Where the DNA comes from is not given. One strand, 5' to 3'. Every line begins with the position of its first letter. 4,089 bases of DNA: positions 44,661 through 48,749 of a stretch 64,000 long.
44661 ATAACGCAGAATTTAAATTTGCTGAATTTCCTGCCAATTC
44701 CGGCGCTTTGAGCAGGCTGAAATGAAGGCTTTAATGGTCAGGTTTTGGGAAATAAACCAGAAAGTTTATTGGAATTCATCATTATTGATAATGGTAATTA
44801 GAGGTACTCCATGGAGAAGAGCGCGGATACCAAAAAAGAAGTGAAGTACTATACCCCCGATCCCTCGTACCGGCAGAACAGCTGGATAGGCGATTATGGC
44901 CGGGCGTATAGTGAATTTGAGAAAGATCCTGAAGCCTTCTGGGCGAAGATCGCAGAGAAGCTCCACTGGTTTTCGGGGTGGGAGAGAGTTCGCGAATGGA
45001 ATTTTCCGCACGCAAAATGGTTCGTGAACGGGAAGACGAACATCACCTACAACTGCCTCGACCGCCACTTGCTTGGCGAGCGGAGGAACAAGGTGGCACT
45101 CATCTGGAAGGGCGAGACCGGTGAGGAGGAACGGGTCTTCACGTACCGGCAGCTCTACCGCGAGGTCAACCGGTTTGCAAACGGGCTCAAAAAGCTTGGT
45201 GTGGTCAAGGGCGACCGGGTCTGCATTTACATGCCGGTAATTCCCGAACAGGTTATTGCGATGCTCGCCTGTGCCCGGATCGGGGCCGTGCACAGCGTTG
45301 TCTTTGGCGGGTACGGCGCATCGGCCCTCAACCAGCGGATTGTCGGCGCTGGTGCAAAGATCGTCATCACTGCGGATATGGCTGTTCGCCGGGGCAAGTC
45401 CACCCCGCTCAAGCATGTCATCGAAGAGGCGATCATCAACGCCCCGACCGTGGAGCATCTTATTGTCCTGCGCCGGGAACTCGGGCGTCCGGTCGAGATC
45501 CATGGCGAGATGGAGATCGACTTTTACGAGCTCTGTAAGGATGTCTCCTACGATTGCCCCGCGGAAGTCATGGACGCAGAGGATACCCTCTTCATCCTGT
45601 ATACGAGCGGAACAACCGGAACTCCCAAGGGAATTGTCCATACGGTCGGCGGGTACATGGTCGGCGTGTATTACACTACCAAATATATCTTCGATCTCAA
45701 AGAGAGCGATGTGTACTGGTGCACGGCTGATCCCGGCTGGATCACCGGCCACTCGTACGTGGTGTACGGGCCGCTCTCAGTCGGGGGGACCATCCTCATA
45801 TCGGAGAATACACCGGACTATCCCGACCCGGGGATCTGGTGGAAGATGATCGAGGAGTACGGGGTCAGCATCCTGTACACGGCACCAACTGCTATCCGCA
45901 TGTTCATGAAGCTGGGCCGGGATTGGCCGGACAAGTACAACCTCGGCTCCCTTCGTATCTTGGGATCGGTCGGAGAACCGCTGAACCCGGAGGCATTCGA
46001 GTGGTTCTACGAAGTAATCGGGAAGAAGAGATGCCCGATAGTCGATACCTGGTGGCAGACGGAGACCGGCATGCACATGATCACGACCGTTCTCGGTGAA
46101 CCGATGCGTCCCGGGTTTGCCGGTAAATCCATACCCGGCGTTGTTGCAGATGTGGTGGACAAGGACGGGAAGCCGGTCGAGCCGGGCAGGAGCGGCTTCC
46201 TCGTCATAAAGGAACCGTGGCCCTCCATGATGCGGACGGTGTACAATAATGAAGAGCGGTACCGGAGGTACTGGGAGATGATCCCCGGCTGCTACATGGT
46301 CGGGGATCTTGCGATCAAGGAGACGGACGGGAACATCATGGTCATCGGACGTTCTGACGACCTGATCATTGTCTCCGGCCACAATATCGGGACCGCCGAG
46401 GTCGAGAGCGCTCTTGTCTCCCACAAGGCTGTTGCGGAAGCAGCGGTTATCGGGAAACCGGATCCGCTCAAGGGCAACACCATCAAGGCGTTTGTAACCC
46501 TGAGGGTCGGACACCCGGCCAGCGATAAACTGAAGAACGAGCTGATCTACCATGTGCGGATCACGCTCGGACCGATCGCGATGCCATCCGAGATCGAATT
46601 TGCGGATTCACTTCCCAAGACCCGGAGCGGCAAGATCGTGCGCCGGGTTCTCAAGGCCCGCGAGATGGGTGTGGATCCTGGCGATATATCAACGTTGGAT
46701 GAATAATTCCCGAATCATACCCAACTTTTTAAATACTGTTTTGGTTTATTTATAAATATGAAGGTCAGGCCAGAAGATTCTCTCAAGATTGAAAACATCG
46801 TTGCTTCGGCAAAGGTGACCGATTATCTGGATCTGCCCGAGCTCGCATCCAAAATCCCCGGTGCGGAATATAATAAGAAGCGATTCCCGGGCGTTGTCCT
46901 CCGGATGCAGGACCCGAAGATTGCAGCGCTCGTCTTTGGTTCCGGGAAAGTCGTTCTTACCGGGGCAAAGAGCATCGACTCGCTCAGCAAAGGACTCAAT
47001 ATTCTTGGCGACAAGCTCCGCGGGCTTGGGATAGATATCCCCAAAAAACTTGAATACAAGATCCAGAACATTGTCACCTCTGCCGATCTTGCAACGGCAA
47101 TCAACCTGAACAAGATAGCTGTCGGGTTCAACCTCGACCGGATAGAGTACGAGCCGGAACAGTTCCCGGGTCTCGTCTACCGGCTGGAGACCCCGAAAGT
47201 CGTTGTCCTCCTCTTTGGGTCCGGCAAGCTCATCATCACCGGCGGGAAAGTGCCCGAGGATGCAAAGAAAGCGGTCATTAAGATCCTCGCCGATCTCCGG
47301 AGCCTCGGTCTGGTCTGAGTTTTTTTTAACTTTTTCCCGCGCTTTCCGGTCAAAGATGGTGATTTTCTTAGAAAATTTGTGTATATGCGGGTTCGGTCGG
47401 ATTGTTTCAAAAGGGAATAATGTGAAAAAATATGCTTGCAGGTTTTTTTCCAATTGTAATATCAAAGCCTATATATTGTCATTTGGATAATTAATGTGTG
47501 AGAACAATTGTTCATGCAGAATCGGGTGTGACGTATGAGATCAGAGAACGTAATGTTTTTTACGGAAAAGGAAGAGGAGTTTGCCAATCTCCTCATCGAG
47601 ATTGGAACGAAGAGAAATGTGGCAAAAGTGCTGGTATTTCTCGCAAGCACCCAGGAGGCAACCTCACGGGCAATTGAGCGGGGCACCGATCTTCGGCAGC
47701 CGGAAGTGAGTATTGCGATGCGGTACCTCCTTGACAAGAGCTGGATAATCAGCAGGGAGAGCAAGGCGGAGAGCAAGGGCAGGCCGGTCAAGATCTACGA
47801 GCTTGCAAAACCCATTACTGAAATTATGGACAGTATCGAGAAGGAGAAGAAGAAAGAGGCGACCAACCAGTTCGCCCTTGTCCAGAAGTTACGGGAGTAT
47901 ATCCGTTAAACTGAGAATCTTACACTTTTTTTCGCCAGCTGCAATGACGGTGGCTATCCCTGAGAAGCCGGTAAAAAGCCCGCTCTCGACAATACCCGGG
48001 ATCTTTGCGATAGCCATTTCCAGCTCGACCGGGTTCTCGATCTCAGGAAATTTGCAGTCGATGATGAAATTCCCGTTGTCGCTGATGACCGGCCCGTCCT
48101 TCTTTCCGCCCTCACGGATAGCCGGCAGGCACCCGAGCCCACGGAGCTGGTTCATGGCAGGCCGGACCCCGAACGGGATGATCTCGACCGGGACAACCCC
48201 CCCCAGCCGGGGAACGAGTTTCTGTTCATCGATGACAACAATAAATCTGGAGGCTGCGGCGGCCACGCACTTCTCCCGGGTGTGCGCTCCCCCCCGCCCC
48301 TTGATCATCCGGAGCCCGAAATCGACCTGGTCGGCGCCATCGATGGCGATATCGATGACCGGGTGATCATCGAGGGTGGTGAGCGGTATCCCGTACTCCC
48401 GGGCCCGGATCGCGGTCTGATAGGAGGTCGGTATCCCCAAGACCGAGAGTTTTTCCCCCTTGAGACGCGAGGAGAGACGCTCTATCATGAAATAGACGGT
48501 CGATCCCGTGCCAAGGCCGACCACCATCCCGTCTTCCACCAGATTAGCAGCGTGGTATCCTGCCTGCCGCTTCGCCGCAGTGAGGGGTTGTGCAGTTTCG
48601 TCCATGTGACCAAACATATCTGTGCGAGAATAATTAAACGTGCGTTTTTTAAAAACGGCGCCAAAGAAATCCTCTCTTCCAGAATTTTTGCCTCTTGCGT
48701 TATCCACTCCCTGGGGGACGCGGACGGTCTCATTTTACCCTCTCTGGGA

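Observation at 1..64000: Selective genome erosion: about 30% of host genes are relics while core genes are intact, suggesting a recently host-restricted methanogen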

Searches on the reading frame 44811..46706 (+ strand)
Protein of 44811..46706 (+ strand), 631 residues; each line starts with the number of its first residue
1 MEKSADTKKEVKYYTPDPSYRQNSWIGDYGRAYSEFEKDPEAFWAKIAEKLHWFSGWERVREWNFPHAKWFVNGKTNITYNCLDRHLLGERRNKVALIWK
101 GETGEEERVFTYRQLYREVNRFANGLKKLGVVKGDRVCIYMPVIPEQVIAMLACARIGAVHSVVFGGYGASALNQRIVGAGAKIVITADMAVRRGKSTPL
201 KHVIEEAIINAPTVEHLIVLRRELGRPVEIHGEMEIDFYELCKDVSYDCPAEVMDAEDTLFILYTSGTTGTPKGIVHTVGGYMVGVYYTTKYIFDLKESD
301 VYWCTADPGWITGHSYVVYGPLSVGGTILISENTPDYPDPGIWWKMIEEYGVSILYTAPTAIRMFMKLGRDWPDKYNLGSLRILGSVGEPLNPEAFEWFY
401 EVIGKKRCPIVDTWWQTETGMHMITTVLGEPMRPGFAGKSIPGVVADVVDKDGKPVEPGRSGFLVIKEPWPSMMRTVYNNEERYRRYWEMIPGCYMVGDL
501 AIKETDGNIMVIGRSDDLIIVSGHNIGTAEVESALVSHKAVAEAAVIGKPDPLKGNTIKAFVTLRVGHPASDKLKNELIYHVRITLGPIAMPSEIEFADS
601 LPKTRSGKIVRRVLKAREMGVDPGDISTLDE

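Call 5: find_encoding_contigs(protein=window:44811-46706:+, flank=10000, max_places=6)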
Protein window:44811-46706:+ (631 aa): no gene with exactly this product is on record in the collection.

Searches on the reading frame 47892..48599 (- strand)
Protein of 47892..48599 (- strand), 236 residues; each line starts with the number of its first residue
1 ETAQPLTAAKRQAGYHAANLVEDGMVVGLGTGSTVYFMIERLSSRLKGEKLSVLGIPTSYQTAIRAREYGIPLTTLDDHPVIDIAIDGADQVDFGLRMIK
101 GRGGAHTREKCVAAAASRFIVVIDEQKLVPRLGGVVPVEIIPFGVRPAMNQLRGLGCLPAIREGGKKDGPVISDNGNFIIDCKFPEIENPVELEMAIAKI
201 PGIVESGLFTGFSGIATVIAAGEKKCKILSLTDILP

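Call 32: find_homologous_proteins(query=window:47892-48599:-, max_evalue=1e-30)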
Query window:47892-48599:- (236 aa): 5722 proteins with E <= 1e-30 among 8000 candidates; the best 120 are listed.
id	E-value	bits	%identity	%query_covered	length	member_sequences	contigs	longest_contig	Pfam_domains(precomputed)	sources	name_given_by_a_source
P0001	3.1e-147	506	99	100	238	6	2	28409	PF00455.29,PF06026.21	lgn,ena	-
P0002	3.7e-129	447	88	100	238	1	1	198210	PF00455.29,PF06026.21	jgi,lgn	-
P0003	3.9e-129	447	87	100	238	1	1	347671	PF06026.21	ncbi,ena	-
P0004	7.2e-125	433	83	100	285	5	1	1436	PF06026.21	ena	-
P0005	1.1e-109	383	75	99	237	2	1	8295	PF00455.29,PF06026.21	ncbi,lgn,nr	ncbi:MAG TPA: ribose-5-phosphate isomerase RpiA [Methanoregula sp.]|nr:ribose-5-phosphate isomerase 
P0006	8.7e-108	377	72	99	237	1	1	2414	PF06026.21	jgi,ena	-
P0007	3.2e-107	375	72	100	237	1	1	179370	PF00455.29,PF06026.21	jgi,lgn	jgi:ribose 5-phosphate isomerase A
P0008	3.4e-107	375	72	100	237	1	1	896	PF00455.29,PF06026.21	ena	-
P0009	1.0e-106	374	73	100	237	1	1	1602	PF00455.29,PF06026.21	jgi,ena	-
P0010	3.1e-106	372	72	100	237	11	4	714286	PF00455.29,PF06026.21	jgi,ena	jgi:ribose 5-phosphate isomerase A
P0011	5.2e-106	371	73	99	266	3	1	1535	PF00455.29,PF06026.21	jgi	jgi:ribose 5-phosphate isomerase A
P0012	1.4e-105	370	77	92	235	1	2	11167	PF00455.29,PF06026.21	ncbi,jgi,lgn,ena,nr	ncbi:MAG TPA: ribose-5-phosphate isomerase RpiA [Methanoregula sp.]|nr:ribose-5-phosphate isomerase 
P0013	1.7e-105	370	73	100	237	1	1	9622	PF00455.29,PF06026.21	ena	-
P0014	2.2e-105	369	69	100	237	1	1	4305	PF06026.21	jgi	jgi:ribose 5-phosphate isomerase A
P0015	2.3e-105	369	73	100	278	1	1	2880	PF00455.29,PF06026.21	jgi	jgi:ribose 5-phosphate isomerase A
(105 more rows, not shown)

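Call 33: find_encoding_contigs(protein=P0001, flank=10000, max_places=4)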
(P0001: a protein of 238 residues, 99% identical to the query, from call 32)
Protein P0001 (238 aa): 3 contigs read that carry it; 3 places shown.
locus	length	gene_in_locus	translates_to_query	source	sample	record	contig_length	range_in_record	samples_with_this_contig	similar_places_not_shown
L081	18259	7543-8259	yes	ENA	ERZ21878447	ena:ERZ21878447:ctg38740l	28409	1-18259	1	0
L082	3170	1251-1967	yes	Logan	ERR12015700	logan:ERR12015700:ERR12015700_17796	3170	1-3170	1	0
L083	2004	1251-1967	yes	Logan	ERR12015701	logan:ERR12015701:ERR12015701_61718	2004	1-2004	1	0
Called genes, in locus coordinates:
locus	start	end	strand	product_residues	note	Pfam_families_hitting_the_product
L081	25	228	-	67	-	-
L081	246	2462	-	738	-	PF00270:DEAD, PF04851:ResIII, PF21210:RNA_helicase_helical, PF00271:Helicase_C, PF02732:ERCC4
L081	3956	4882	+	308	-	PF13737:DDE_Tnp_1_5, PF01609:DDE_Tnp_1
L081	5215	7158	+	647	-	PF00072:Response_reg, PF13188:PAS_8 (weak), PF00072:Response_reg, PF00989:PAS (weak), PF13188:PAS_8, PF13426:PAS_9 (weak), PF02518:HATPase_c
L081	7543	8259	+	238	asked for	PF00455:DeoRC (faint), PF06026:Rib_5-P_isom_A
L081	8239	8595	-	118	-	-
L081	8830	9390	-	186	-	PF00352:TBP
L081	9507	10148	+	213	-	PF13737:DDE_Tnp_1_5, PF01609:DDE_Tnp_1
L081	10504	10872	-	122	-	PF13193:AMP-binding_C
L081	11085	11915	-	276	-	PF00501:AMP-binding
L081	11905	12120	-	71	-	PF00501:AMP-binding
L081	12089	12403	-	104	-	PF16177:ACAS_N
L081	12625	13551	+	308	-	PF13737:DDE_Tnp_1_5, PF01609:DDE_Tnp_1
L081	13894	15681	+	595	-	PF09826:Beta_propel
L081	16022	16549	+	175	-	-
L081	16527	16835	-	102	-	PF12544:LAM_C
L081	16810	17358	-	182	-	-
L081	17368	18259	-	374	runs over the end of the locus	PF04055:Radical_SAM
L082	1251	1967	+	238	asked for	PF00455:DeoRC (faint), PF06026:Rib_5-P_isom_A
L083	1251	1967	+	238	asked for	PF00455:DeoRC (faint), PF06026:Rib_5-P_isom_A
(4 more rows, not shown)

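Call 34: find_encoding_contigs(protein=P0002, flank=10000, max_places=2)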
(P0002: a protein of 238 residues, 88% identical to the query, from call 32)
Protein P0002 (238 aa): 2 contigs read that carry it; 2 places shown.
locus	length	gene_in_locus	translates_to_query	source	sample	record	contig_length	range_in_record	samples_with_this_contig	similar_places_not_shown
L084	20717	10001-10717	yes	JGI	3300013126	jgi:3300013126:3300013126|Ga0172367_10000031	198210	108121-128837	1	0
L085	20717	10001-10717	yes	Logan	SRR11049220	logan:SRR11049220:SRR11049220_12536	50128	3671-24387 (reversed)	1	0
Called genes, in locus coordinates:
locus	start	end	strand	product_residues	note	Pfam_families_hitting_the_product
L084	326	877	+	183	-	-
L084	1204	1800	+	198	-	-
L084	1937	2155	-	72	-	PF00072:Response_reg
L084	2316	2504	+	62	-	-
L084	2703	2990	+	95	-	PF03446:NAD_binding_2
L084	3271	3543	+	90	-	PF14833:NAD_binding_11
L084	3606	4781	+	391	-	PF13489:Methyltransf_23 (weak), PF13649:Methyltransf_25, PF13847:Methyltransf_31 (weak), PF08242:Methyltransf_12 (weak)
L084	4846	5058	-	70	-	-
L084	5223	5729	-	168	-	PF02475:TRM5-TYW2_MTfase, PF03602:Cons_hypoth95 (weak)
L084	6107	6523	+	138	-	PF02678:Pirin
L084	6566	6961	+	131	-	PF05726:Pirin_C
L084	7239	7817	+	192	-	-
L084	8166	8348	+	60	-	PF00072:Response_reg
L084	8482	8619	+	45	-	-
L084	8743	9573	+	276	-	PF02518:HATPase_c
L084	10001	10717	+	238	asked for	PF00455:DeoRC (faint), PF06026:Rib_5-P_isom_A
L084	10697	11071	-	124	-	-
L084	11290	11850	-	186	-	PF00352:TBP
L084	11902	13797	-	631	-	PF16177:ACAS_N, PF00501:AMP-binding, PF13193:AMP-binding_C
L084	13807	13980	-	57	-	-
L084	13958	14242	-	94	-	-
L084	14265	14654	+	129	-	PF13549:ATP-grasp_5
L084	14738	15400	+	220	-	PF13607:Succ_CoA_lig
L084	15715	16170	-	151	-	PF22277:EncFtn-like (faint), PF02915:Rubrerythrin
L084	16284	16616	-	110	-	-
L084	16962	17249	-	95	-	PF12760:Zn_ribbon_IS1595 (faint), PF19769:CPxCG_zf (faint), PF01096:Zn_ribbon_TFIIS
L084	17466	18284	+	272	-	PF09721:Exosortase_EpsH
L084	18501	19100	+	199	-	PF13563:2_5_RNA_ligase2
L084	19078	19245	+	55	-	-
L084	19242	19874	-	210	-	PF01066:CDP-OH_P_transf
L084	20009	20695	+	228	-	PF01872:RibD_C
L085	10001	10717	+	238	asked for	PF00455:DeoRC (faint), PF06026:Rib_5-P_isom_A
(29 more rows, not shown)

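Call 35: find_encoding_contigs(protein=P0003, flank=10000, max_places=2)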
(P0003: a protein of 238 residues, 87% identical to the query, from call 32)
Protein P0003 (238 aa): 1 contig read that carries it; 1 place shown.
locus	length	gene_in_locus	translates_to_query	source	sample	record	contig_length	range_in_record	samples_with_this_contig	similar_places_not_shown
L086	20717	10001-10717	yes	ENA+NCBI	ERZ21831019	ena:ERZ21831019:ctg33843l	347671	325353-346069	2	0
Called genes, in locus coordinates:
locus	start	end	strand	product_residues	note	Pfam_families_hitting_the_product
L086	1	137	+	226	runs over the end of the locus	PF02463:SMC_N (faint), PF00005:ABC_tran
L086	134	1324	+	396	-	PF12704:MacB_PCD, PF02687:FtsX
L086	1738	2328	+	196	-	PF01184:Gpr1_Fun34_YaaH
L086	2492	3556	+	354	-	PF13847:Methyltransf_31 (weak), PF08241:Methyltransf_11 (weak), PF08242:Methyltransf_12, PF13649:Methyltransf_25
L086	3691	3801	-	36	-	-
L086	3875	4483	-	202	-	PF02475:TRM5-TYW2_MTfase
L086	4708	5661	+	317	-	PF02678:Pirin, PF05726:Pirin_C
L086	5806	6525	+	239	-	-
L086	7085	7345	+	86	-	PF00072:Response_reg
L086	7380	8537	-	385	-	PF01609:DDE_Tnp_1 (weak)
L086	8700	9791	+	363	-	PF00989:PAS (weak), PF13188:PAS_8, PF13426:PAS_9, PF02518:HATPase_c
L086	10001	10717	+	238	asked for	PF06026:Rib_5-P_isom_A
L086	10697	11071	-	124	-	-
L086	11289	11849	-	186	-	PF00352:TBP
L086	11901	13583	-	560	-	PF00501:AMP-binding, PF13193:AMP-binding_C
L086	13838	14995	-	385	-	PF01609:DDE_Tnp_1 (weak)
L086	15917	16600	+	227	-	PF00702:Hydrolase, PF13419:HAD_2, PF13242:Hydrolase_like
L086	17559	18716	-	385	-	-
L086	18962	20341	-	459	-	PF00171:Aldedh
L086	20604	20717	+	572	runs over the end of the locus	?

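Call 38: find_encoding_contigs(protein=P0010, flank=10000, max_places=1)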
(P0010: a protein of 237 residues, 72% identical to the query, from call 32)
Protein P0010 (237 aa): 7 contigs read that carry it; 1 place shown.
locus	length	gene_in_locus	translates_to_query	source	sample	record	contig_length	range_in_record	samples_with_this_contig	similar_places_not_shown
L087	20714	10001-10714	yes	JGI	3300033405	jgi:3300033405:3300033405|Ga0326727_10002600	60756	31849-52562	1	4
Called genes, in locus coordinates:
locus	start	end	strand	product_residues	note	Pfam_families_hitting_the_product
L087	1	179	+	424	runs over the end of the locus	PF00850:Hist_deacetyl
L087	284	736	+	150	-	-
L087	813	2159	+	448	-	PF13426:PAS_9 (weak), PF02518:HATPase_c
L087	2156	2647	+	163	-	PF00583:Acetyltransf_1 (weak)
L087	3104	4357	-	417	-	PF04422:FrhB_FdhB_N, PF04432:FrhB_FdhB_C, PF13183:Fer4_8 (faint)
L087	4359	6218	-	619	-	PF04879:Molybdop_Fe4S4, PF00384:Molybdopterin, PF01568:Molydop_binding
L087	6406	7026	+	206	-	-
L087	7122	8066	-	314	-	PF01968:Hydantoinase_A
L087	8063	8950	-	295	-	PF02655:ATP-grasp_3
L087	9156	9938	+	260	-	PF01975:SurE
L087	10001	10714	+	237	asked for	PF00455:DeoRC (faint), PF06026:Rib_5-P_isom_A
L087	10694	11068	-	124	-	-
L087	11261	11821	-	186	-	PF00352:TBP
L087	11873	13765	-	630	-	PF16177:ACAS_N, PF00501:AMP-binding, PF13193:AMP-binding_C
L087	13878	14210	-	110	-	PF12760:Zn_ribbon_IS1595 (faint), PF02150:Zn_ribbon_RPB9, PF13248:Zn_ribbon_3 (faint), PF01096:Zn_ribbon_TFIIS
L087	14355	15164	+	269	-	PF09721:Exosortase_EpsH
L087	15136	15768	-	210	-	PF01066:CDP-OH_P_transf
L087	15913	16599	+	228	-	PF01872:RibD_C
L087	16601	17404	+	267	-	PF25145:NfeD1b_N (weak), PF01343:Peptidase_S49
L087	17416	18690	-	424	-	PF01142:TruD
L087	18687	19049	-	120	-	PF01981:PTH2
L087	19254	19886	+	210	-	PF01209:Ubie_methyltran (weak), PF03848:TehB (weak), PF13489:Methyltransf_23, PF00398:RrnaAD (weak), PF13847:Methyltransf_31, PF08241:Methyltransf_11, PF08242:Methyltransf_12, PF13649:Methyltransf_25, +1 more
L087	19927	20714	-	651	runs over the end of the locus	PF00069:Pkinase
